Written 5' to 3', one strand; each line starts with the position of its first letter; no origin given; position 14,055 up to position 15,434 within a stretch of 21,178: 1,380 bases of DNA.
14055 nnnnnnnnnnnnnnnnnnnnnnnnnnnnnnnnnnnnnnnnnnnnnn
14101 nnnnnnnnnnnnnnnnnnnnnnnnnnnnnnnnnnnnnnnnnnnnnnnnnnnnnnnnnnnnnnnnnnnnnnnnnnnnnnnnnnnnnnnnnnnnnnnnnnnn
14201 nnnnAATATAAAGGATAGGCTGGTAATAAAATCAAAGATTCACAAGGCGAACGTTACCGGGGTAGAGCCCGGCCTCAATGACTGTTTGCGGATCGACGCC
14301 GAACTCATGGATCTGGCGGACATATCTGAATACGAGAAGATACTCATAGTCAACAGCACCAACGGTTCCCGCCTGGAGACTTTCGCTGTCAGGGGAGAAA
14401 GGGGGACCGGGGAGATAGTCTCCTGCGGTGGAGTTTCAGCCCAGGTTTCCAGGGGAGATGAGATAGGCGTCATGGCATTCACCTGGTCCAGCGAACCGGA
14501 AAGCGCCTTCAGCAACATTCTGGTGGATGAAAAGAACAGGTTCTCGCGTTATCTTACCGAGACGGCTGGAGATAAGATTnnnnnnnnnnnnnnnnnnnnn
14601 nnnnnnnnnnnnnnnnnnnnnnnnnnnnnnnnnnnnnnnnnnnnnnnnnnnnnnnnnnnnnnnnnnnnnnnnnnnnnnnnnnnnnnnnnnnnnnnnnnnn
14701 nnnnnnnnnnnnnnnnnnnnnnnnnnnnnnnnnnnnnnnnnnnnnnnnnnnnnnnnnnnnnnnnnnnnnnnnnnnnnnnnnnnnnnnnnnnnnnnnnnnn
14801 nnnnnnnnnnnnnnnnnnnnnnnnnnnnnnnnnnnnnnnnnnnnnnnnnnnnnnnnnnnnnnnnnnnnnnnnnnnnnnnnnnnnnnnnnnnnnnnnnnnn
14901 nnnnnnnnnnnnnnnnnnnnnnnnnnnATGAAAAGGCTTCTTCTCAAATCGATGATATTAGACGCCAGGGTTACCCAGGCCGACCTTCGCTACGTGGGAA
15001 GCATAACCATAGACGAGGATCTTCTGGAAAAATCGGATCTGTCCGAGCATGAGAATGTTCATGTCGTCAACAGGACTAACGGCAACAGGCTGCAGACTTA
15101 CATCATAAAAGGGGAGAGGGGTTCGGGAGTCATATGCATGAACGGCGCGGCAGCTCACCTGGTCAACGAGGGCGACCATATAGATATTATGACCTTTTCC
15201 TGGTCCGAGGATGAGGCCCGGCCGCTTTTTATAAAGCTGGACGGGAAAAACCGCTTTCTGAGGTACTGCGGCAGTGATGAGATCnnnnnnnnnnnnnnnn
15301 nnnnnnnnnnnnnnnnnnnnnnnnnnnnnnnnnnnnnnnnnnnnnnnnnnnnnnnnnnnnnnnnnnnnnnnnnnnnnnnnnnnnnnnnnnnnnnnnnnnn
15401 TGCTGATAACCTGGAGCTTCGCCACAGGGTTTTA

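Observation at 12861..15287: PaaK/CapK-like adenylating enzyme fused to a pseudo-PanD domain, next to a standalone PanD missing the complementary residues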

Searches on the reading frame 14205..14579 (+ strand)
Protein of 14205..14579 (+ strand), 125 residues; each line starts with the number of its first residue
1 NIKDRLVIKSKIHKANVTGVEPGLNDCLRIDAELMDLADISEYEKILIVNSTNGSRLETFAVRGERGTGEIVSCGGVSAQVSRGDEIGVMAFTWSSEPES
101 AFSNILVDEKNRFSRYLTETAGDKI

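Call 54: search_protein_representatives(alignment_id=A3)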
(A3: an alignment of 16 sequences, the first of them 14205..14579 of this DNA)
Query: 16 sequences, 125 profile positions. Proteins with E-value up to 0.001 (for the whole library): 3388; up to 1e-10: 1411; up to 1e-30: 9. The best 150 are listed.
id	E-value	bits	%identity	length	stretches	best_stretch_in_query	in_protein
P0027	1.9e-53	196.0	-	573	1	1-125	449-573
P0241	1.7e-46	173.5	-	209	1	2-123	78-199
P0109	1.7e-46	173.5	-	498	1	3-124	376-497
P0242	2.3e-36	140.8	-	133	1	5-119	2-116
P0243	1.9e-35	137.9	-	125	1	5-120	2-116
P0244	1.2e-34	135.2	-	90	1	35-123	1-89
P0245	1.7e-32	128.3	-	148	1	4-120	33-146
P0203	2.3e-31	124.6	-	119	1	4-117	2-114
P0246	6.1e-31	123.3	-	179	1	7-125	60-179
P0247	1.6e-30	121.9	-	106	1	23-125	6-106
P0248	1.8e-29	118.5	-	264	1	1-86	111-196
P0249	2.2e-29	118.2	-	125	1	4-118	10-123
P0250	2.2e-29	118.2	-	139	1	5-123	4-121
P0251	3.0e-29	117.8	-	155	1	2-119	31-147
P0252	5.1e-29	117.0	-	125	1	5-119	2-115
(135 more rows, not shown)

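Call 66: predict_structure(alignment_id=A3)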
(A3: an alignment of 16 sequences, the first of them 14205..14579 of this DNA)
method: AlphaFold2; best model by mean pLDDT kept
length: 125 residues; sequences in the alignment: 16
mean_pLDDT: 88.8   pTM: 0.81
mean pLDDT of the five models: 88.8, 88.2, 88.1, 86.9, 84.8
residues with pLDDT >= 90: 90; 70-90: 20; 50-70: 10; < 50: 5
segments of 3 or more residues with pLDDT < 50: 121-125
pLDDT, mean of each block of 10 residues (from residue 1): 72 96 97 95 96 97 98 97 98 75 88 81 42
secondary structure, 60 per line:
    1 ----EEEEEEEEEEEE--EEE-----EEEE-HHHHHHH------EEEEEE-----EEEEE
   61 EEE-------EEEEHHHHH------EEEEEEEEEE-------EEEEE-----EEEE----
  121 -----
elements in order: E5-16 E19-21 E27-30 H32-38 E45-50 E56-63 E71-74 H75-79 E86-95 E103-107 E113-116
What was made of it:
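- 14205..14579 (+): Pseudo-PanD domain (FD) with the double-psi beta-barrel fold of the unprocessed PanD zymogen. AF2 pLDDT 88.8 (call 66).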

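Call 69: fold_search(model_id=the predicted structure, library=pdb)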
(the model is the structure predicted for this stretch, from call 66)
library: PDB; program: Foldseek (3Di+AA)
matches with E <= 10: 1173; with E <= 0.001: 41
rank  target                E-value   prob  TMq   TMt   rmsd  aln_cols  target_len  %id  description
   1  1pqf_B                3.8e-11  1.00  0.82  0.88   1.9       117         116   28  Glycine 24 to Serine mutation of aspartate decarboxylase (released 2003-11-18)
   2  4azd_B                9.0e-11  1.00  0.81  0.86   2.0       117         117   27  T57V mutant of aspartate decarboxylase (released 2012-07-25)
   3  4cs0_A                1.0e-10  1.00  0.86  0.85   3.1       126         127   25  Direct visualisation of strain-induced protein post-translational modification (released 2015-03-25)
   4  4crz_A                1.8e-10  1.00  0.84  0.83   1.5       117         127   26  Direct visualisation of strain-induced protein prost-translational modification (released 2015-03-25)
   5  1ppy_B                2.0e-10  1.00  0.82  0.89   1.6       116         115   28  Native precursor of pyruvoyl dependent Aspartate decarboxylase (released 2003-11-18)
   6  1pqf_A                2.3e-10  1.00  0.80  0.79   2.1       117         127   28  Glycine 24 to Serine mutation of aspartate decarboxylase (released 2003-11-18)
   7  1pqe                  2.6e-10  1.00  0.82  0.87   1.7       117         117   28  S25A mutant of pyruvoyl dependent aspartate decarboxylase (released 2003-11-18)
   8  2c45_A                2.7e-10  1.00  0.81  0.89   1.4       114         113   36  NATIVE PRECURSOR OF PYRUVOYL DEPENDENT ASPARTATE DECARBOXYLASE (released 2007-03-06)
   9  1pt1_B                3.4e-10  1.00  0.81  0.88   1.6       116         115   27  Unprocessed Pyruvoyl Dependent Aspartate Decarboxylase with Histidine 11 Mutated to Alanine (released 2003-11-11)
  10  1pyq_A                5.7e-10  1.00  0.80  0.83   2.1       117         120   27  Unprocessed Aspartate Decarboxylase Mutant, with Alanine inserted at position 24 (released 2003-11-18)
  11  3oug_A                5.7e-10  1.00  0.74  0.86   2.3       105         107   34  Crystal structure of cleaved L-aspartate-alpha-decarboxylase from Francisella tularensis (released 2010-10-20)
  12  1pt0_B                6.1e-10  1.00  0.80  0.86   2.0       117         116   27  Unprocessed Pyruvoyl Dependent Aspartate Decarboxylase with an Alanine insertion at position 26 (released 2003-11-11)
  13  1pt1_A                6.1e-10  1.00  0.80  0.85   2.0       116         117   27  Unprocessed Pyruvoyl Dependent Aspartate Decarboxylase with Histidine 11 Mutated to Alanine (released 2003-11-11)
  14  4azd_A                6.1e-10  1.00  0.79  0.81   2.4       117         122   27  T57V mutant of aspartate decarboxylase (released 2012-07-25)
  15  1pqh_B                6.4e-10  1.00  0.80  0.87   1.9       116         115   28  Serine 25 to Threonine mutation of aspartate decarboxylase (released 2003-11-18)
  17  1ppy_A                1.8e-09  1.00  0.80  0.84   2.1       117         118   28  Native precursor of pyruvoyl dependent Aspartate decarboxylase (released 2003-11-18)
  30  1pyu_D                6.2e-05  1.00  0.64  0.87   2.0        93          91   30  Processed Aspartate Decarboxylase Mutant with Ser25 mutated to Cys (released 2003-11-18)
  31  1pyu_B                6.2e-05  1.00  0.65  0.87   1.9        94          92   31  Processed Aspartate Decarboxylase Mutant with Ser25 mutated to Cys (released 2003-11-18)
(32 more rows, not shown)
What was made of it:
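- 14205..14579 (+): TM 0.80-0.89 and rmsd 1.4-2.1 A to 1ppy, 2c45 and 1pqf (call 69).
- The PDB title of 1pt1 calls E. coli H11A 'unprocessed' (call 69). FD matches unprocessed PanD structures (call 69). E. coli H11A is deposited as unprocessed (call 69). FD resembles the zymogen conformation (call 69).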

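Call 86: find_encoding_contigs(protein=P0249, flank=8000, max_places=2)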
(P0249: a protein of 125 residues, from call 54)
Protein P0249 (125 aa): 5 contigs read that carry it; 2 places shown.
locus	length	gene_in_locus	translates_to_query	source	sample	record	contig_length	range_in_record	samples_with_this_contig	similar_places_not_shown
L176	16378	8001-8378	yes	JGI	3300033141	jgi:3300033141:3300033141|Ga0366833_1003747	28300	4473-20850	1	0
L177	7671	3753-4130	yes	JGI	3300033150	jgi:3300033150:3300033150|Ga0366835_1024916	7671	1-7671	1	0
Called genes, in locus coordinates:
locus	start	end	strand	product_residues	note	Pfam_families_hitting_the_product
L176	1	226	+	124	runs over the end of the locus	-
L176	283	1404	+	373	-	PF13439:Glyco_transf_4, PF00534:Glycos_transf_1, PF13692:Glyco_trans_1_4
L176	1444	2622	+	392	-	PF04041:Glyco_hydro_130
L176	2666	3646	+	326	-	PF01209:Ubie_methyltran, PF13489:Methyltransf_23, PF08241:Methyltransf_11, PF08242:Methyltransf_12, PF13649:Methyltransf_25, PF13847:Methyltransf_31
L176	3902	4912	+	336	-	PF13439:Glyco_transf_4, PF13579:Glyco_trans_4_4, PF00534:Glycos_transf_1, PF13692:Glyco_trans_1_4, PF13524:Glyco_trans_1_2 (weak)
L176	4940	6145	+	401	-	PF01522:Polysacc_deac_1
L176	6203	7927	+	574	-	PF00501:AMP-binding, PF27533:CapK_C, PF02261:Asp_decarbox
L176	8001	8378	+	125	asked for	PF02261:Asp_decarbox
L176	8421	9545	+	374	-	PF02163:Peptidase_M50, PF00571:CBS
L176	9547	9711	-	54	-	-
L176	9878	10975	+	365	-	PF00989:PAS, PF13188:PAS_8, PF08448:PAS_4, PF13426:PAS_9 (weak), PF02518:HATPase_c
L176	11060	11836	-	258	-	-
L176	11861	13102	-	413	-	PF00248:Aldo_ket_red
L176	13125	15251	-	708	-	PF08840:BAAT_C (faint), PF26550:Tricorn_2nd, PF26549:Tricorn_N, PF07676:PD40 (weak), PF26550:Tricorn_2nd, PF26549:Tricorn_N, PF20434:BD-FAE, PF00326:Peptidase_S9, +7 more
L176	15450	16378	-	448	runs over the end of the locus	PF03448:MgtE_N, PF00571:CBS, PF01769:MgtE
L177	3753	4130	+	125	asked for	PF02261:Asp_decarbox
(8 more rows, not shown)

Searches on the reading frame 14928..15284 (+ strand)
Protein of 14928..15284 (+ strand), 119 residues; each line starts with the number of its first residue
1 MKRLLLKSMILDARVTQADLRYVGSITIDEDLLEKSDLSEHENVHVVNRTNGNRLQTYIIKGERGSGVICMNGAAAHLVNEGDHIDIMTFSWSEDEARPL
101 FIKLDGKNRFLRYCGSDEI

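Call 3: search_protein_families(library=pfam, proteins=[window:14928-15284:+], max_evalue=0.1)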
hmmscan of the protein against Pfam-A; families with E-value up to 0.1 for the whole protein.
window:14928-15284:+ (119 aa): 2 families
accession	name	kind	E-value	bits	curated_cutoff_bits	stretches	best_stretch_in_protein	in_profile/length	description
PF02261.22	Asp_decarbox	-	3.8e-39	133.6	25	1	1-109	1-113/115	Aspartate decarboxylase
PF07533.21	BRK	-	0.064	13.4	23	1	39-55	2-18/44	BRK domain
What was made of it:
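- On PanD (aspartate 1-decarboxylase): standalone protein SA: Pfam 133.6 bits (call 3).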

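Call 4: search_protein_families(library=ncbifam, proteins=[window:14928-15284:+], max_evalue=0.1)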
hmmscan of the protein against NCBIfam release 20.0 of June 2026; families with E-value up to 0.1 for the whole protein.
window:14928-15284:+ (119 aa): 3 families
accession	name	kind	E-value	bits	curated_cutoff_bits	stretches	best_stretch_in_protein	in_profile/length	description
TIGR00223.1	panD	equivalog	1.6e-35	121.8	106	1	1-114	1-118/126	aspartate 1-decarboxylase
TIGR01751.1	crot-CoA-red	equivalog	0.062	12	378.55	1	49-97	69-117/398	crotonyl-CoA carboxylase/reductase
TIGR03989.1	Rxyl_3153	subfamily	0.097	11.9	440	0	41-90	40-87/370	NDMA-dependent alcohol dehydrogenase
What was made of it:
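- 14928..15287 (+): Standalone PanD (SA), 119 aa. It has the pyruvoyl site and the cis residues, but M9, L11 and D86. TIGR00223 121.8 bits against a cut-off of 106 (call 4).
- On PanD (aspartate 1-decarboxylase): standalone protein SA: 121.8 bits against a cut-off of 106 (call 4).
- Checked: It scores 121.8 bits against TIGR00223, above the cut-off of 106 (call 4).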

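Call 15: find_homologous_proteins(query=window:14928-15284:+)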
Query window:14928-15284:+ (119 aa): 5334 proteins with E <= 0.001 among 5342 candidates; the best 120 are listed.
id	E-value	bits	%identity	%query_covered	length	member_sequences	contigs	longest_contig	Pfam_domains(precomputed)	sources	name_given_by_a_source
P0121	1.1e-72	259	100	100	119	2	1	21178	PF02261.23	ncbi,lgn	-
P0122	6.3e-55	202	82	95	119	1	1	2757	PF02261.23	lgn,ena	-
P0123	9.6e-54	198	72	100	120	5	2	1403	PF02261.23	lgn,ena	-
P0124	1.9e-53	197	75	100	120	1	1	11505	PF02261.23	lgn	-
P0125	6.2e-53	196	75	100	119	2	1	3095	PF02261.23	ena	-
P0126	7.2e-53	195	76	100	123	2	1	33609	PF02261.23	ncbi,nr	ncbi:MAG: aspartate 1-decarboxylase [Candidatus Latescibacteria bacterium]|nr:aspartate 1-decarboxyl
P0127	1.1e-52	195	79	97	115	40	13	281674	PF02261.23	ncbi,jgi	jgi:aspartate 1-decarboxylase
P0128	1.3e-52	195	71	100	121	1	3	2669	PF02261.23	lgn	-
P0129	2.9e-52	193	71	100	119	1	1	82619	PF02261.23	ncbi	-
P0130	3.3e-52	193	78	97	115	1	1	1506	PF02261.23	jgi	jgi:aspartate 1-decarboxylase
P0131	8.0e-52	192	75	98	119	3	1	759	PF02261.23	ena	-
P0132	1.1e-51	192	76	96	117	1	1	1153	PF02261.23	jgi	-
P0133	1.1e-51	192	75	99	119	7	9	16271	PF02261.23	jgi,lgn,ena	-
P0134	1.1e-51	192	77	97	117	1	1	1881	PF02261.23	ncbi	-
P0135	1.5e-51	191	77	97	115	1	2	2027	PF02261.23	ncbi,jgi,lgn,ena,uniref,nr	ncbi:MAG TPA: aspartate 1-decarboxylase [Candidatus Eisenbacteria bacterium]|uniref:Aspartate 1-deca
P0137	3.0e-51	190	71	100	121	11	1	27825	PF02261.23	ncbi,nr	ncbi:MAG: aspartate 1-decarboxylase [Bacteroidales bacterium]|nr:aspartate 1-decarboxylase [Candidat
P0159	8.8e-50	185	76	96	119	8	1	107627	PF02261.23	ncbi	ncbi:MAG: aspartate 1-decarboxylase [Candidatus Eisenbacteria bacterium]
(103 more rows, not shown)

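Call 34: find_encoding_contigs(protein=P0159, flank=6000, max_places=2)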
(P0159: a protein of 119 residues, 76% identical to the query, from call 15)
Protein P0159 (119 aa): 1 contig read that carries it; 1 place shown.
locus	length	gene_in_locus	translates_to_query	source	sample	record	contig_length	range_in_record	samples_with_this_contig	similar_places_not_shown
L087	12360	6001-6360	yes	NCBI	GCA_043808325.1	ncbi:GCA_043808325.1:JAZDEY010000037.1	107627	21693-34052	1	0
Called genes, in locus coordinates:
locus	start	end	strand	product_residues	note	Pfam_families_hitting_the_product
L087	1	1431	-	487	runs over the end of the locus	PF01943:Polysacc_synt, PF13440:Polysacc_synt_3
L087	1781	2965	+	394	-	PF13439:Glyco_transf_4, PF13477:Glyco_trans_4_2 (weak), PF13579:Glyco_trans_4_4, PF20706:GT4-conflict (weak), PF00534:Glycos_transf_1, PF13692:Glyco_trans_1_4, PF13524:Glyco_trans_1_2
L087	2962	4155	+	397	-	PF01522:Polysacc_deac_1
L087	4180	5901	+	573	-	PF27533:CapK_C, PF02261:Asp_decarbox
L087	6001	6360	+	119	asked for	PF02261:Asp_decarbox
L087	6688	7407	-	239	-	PF00535:Glycos_transf_2, PF10111:Glyco_tranf_2_2, PF13641:Glyco_tranf_2_3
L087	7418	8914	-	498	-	PF08323:Glyco_transf_5, PF13579:Glyco_trans_4_4 (weak), PF13439:Glyco_transf_4 (weak), PF00534:Glycos_transf_1, PF13692:Glyco_trans_1_4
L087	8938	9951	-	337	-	PF01087:GalP_UDP_transf, PF16285:DUF4931_N, PF16268:DUF4921, PF02744:GalP_UDP_tr_C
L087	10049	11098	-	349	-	PF02388:FemAB (faint), PF13480:Acetyltransf_6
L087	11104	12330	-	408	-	PF13439:Glyco_transf_4, PF13579:Glyco_trans_4_4, PF00534:Glycos_transf_1, PF13692:Glyco_trans_1_4, PF13524:Glyco_trans_1_2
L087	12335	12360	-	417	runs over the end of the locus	PF01522:Polysacc_deac_1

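Call 44: search_protein_families(library=ncbifam, proteins=[L087:10049-11095:-, L087:2962-4152:+], max_evalue=0.001)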
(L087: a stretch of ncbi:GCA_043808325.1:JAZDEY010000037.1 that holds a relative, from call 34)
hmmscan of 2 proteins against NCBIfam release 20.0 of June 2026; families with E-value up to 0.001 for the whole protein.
L087:10049-11095:- (348 aa): 2 families
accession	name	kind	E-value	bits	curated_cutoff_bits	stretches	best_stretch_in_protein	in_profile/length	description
TIGR03019.1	pepcterm_femAB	equivalog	5.5e-47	160.4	260.35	1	13-348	2-330/330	FemAB family XrtA/PEP-CTERM system-associated protein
NF047883.1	UAcmpLyAlTFemX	equivalog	7.9e-06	25.4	500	1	154-255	170-275/337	UDP-N-acetylmuramoylpentapeptide-lysine N(6)-alanyltransferase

L087:2962-4152:+ (397 aa): 4 families
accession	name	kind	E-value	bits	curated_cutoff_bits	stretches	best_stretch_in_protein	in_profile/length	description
TIGR03938.2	deacetyl_PgaB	equivalog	1.6e-31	109.3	321.9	2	7-153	4-143/621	poly-beta-1,6-N-acetyl-D-glucosamine N-deacetylase PgaB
NF011177.0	PRK14582.1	equivalog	1e-21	76.9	923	1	8-153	51-186/671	poly-beta-1,6-N-acetyl-D-glucosamine N-deacetylase PgaB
NF011176.0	PRK14581.1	equivalog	2.7e-18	65.5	1091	1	8-155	51-188/673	poly-beta-1,6-N-acetyl-D-glucosamine N-deacetylase PgaB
TIGR03933.1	PIA_icaB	equivalog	4.1e-07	29.8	248.35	1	23-104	31-110/245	intercellular adhesin biosynthesis polysaccharide N-deacetylase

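Call 87: find_encoding_contigs(protein=P0137, flank=5000, max_places=2)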
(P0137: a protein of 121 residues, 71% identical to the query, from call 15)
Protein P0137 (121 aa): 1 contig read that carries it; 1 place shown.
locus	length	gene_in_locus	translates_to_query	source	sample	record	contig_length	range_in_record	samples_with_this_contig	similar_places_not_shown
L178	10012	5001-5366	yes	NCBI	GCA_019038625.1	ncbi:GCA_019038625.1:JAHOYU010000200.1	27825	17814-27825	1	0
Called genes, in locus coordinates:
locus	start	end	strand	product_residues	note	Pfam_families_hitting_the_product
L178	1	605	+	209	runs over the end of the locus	PF13505:OMP_b-brl, PF13568:OMP_b-brl_2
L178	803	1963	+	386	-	PF13439:Glyco_transf_4, PF13579:Glyco_trans_4_4, PF20706:GT4-conflict, PF00534:Glycos_transf_1, PF13692:Glyco_trans_1_4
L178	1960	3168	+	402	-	PF01522:Polysacc_deac_1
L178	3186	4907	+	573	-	PF27533:CapK_C, PF02261:Asp_decarbox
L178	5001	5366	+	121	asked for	PF02261:Asp_decarbox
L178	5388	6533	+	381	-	PF02163:Peptidase_M50, PF00571:CBS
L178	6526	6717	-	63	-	-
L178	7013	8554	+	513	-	PF13188:PAS_8 (faint), PF00989:PAS, PF08448:PAS_4, PF13426:PAS_9 (weak), PF02518:HATPase_c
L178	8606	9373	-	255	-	-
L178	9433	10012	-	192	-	?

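Call 88: find_encoding_contigs(protein=P0127, flank=5000, max_places=3)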
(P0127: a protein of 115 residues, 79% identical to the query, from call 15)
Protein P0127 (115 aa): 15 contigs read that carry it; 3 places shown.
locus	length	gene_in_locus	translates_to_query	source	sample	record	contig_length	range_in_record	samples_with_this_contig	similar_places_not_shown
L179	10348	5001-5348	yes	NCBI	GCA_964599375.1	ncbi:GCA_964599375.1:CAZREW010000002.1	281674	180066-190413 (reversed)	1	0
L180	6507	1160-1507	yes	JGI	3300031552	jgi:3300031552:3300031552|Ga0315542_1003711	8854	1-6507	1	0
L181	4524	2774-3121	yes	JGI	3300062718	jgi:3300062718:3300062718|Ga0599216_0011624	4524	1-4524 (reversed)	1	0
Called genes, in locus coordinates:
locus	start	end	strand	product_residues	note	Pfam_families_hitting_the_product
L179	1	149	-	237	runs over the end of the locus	-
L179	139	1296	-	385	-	PF13421:Band_7_1, PF01145:Band_7, PF17032:Zn_ribbon_15 (faint), PF07191:Zn_ribbon_6 (faint), PF13248:Zn_ribbon_3 (weak), PF18912:DZR_2 (faint), PF12773:DZR, PF13240:Zn_Ribbon_1, +3 more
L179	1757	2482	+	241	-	PF05048:NosD, PF13229:Beta_helix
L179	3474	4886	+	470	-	PF27533:CapK_C, PF02261:Asp_decarbox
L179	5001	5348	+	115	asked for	PF02261:Asp_decarbox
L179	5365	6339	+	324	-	PF02163:Peptidase_M50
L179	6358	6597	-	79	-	-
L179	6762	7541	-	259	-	-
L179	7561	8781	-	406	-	PF00248:Aldo_ket_red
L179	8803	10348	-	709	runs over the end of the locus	PF00930:DPPIV_N (faint), PF26549:Tricorn_N, PF00561:Abhydrolase_1 (weak), PF02129:Peptidase_S15 (weak), PF20434:BD-FAE, PF00326:Peptidase_S9, PF01738:DLH (weak), PF08840:BAAT_C (weak), +3 more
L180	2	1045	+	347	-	?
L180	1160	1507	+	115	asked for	PF02261:Asp_decarbox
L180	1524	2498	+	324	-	PF02163:Peptidase_M50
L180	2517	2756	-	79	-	-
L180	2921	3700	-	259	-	-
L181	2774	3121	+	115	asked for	PF02261:Asp_decarbox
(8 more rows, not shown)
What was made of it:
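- SA-first look-ups found the fusion immediately upstream in 4 of 4 cases (calls 34, 86, 87, 88).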
